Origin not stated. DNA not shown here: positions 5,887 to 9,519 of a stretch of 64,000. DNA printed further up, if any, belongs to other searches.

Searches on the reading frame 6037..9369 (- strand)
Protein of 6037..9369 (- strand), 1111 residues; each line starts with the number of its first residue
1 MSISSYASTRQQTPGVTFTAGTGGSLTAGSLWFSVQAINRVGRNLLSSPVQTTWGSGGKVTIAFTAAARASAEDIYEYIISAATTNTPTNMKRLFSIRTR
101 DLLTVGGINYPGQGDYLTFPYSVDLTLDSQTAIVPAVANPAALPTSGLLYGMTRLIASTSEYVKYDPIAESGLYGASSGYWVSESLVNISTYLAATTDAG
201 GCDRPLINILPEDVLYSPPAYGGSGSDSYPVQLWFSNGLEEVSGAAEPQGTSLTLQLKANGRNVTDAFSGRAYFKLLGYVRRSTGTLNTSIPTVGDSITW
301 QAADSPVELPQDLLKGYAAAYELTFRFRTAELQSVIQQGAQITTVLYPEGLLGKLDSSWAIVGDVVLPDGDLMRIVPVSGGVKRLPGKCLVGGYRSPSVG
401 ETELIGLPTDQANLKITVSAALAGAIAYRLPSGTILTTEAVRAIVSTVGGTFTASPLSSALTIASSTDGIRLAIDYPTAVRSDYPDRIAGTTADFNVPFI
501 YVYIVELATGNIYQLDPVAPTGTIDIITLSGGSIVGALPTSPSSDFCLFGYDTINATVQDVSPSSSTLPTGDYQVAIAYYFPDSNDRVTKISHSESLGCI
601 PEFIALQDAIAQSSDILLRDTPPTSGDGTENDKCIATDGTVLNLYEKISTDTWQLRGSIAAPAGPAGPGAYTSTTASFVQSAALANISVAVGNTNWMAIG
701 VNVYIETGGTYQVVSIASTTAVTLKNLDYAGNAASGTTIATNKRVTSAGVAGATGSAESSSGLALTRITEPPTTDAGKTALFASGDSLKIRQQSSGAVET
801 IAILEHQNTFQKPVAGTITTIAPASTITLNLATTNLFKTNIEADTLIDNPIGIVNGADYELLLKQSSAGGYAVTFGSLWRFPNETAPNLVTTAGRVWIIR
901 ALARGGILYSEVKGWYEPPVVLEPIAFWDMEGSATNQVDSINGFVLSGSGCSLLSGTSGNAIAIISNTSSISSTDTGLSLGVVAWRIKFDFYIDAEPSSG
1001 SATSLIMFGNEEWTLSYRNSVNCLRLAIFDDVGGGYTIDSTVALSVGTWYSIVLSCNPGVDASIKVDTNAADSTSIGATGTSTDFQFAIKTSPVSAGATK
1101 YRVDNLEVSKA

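Call 10: search_protein_families(library=pfam, proteins=[window:6037-9369:-], max_evalue=0.001)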
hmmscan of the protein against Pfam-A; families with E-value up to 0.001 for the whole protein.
window:6037-9369:- (1111 aa): 1 family
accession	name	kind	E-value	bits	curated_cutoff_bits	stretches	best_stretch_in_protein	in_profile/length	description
PF13385.13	Laminin_G_3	-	0.00014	22.5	27.6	1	999-1100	30-132/151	Concanavalin A-like lectin/glucanases superfamily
